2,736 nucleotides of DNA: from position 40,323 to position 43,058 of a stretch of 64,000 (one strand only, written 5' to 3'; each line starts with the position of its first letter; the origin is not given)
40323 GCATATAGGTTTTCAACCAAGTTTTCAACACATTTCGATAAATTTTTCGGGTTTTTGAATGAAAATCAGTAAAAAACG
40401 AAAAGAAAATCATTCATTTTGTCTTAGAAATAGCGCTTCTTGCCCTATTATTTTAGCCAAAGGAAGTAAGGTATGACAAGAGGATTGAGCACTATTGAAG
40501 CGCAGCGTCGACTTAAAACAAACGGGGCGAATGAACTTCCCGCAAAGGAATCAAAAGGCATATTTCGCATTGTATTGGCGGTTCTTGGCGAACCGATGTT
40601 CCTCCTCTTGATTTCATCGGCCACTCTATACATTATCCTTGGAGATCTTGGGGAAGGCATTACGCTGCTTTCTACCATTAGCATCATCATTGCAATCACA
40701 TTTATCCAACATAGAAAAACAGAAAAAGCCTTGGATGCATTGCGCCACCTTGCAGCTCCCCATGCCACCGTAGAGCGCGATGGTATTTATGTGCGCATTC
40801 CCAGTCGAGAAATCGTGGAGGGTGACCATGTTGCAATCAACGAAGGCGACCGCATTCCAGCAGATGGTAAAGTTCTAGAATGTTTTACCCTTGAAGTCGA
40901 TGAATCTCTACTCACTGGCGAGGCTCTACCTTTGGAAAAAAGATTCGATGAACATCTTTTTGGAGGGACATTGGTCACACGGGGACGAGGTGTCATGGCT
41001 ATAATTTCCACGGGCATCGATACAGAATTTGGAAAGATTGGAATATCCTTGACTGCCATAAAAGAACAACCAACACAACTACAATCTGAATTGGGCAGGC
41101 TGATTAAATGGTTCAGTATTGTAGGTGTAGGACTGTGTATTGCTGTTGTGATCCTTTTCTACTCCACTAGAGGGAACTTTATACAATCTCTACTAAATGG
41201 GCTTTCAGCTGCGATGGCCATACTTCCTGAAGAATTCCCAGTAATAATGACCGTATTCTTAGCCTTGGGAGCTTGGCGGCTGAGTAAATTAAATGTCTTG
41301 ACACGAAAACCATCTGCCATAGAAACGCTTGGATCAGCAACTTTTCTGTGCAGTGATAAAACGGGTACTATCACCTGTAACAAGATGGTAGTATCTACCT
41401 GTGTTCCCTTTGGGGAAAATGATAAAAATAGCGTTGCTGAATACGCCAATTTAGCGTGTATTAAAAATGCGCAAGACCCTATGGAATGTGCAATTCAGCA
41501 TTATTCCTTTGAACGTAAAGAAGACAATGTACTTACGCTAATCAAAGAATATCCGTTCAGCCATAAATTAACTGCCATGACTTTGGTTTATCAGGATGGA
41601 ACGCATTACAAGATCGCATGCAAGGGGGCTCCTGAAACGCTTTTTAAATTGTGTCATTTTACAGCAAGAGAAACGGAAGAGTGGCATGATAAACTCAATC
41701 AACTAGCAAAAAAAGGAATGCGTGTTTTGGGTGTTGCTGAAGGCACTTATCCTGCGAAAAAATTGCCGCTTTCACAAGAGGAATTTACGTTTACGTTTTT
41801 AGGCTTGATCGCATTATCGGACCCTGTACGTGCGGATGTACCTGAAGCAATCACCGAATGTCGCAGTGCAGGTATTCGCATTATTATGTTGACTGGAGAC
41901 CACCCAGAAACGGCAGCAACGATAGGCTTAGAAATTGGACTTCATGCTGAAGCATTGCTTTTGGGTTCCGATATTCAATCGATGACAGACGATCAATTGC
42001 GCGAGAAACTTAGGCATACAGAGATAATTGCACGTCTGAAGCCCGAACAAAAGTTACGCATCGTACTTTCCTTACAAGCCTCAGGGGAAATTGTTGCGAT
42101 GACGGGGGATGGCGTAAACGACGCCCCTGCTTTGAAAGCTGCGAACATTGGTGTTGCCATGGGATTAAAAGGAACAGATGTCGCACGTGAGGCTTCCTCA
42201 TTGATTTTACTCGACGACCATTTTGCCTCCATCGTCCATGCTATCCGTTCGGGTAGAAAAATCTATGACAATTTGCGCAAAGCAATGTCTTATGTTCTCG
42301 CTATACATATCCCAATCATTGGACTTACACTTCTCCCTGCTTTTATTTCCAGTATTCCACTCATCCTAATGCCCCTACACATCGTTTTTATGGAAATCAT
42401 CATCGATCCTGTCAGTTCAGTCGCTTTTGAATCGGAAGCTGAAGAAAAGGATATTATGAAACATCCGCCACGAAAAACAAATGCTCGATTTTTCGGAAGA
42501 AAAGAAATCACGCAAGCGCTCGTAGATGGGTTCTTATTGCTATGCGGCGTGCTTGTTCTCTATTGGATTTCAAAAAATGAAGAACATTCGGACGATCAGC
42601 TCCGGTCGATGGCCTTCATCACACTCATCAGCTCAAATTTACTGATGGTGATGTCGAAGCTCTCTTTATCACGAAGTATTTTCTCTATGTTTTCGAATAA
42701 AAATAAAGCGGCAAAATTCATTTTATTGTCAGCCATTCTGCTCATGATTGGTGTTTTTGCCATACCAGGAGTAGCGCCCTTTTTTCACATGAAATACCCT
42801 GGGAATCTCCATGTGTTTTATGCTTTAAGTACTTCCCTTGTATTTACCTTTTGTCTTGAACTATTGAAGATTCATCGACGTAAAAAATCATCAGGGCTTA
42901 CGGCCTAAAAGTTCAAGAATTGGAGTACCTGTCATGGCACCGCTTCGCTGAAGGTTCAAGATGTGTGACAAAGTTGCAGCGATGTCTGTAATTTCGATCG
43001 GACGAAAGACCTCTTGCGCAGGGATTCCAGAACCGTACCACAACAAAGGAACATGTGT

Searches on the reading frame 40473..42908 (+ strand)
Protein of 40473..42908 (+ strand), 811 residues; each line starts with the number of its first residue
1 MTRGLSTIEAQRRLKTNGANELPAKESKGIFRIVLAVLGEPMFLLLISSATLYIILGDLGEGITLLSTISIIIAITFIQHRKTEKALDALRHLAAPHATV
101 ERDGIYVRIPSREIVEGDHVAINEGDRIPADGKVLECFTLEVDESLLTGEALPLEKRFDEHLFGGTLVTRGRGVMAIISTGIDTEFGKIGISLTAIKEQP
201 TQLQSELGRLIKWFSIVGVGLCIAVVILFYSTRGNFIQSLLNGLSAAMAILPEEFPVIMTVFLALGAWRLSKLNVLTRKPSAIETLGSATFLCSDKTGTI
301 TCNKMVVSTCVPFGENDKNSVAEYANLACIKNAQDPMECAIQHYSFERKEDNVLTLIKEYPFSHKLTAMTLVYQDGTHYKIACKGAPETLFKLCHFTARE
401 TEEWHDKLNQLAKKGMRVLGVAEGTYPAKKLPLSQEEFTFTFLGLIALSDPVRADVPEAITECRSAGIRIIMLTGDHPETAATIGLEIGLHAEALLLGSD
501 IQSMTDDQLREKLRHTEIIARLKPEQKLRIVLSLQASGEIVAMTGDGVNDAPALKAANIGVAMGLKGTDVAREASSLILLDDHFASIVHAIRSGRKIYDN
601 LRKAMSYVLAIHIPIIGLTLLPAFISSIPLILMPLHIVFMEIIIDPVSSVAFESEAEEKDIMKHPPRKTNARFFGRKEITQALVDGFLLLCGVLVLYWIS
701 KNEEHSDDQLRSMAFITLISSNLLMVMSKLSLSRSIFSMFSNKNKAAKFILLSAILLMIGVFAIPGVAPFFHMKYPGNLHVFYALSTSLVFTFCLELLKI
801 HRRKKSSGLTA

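Call 61: search_protein_families(library=pfam, proteins=[window:40473-42908:+], max_evalue=0.01)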
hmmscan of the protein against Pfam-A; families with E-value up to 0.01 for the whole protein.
window:40473-42908:+ (811 aa): 6 families
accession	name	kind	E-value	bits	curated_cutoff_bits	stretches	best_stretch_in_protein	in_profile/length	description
PF00122.25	E1-E2_ATPase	-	4.3e-47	160.4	28.1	1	93-272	2-180/181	E1-E2 ATPase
PF00689.26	Cation_ATPase_C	-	1.3e-29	103.7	27.3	1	629-800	1-174/175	Cation transporting ATPase, C-terminus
PF00702.32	Hydrolase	-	1.3e-18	68.6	26.4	1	294-558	6-191/191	haloacid dehalogenase-like hydrolase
PF00690.31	Cation_ATPase_N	-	1.6e-09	37.8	20.4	1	2-52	18-68/69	Cation transporter/ATPase, N-terminus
PF13246.12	Cation_ATPase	-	4.2e-05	23.9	21.7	1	334-396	21-90/91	Cation transport ATPase (P-type)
PF08282.18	Hydrolase_3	-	0.00019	21.7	20.9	1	534-591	199-255/255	haloacid dehalogenase-like hydrolase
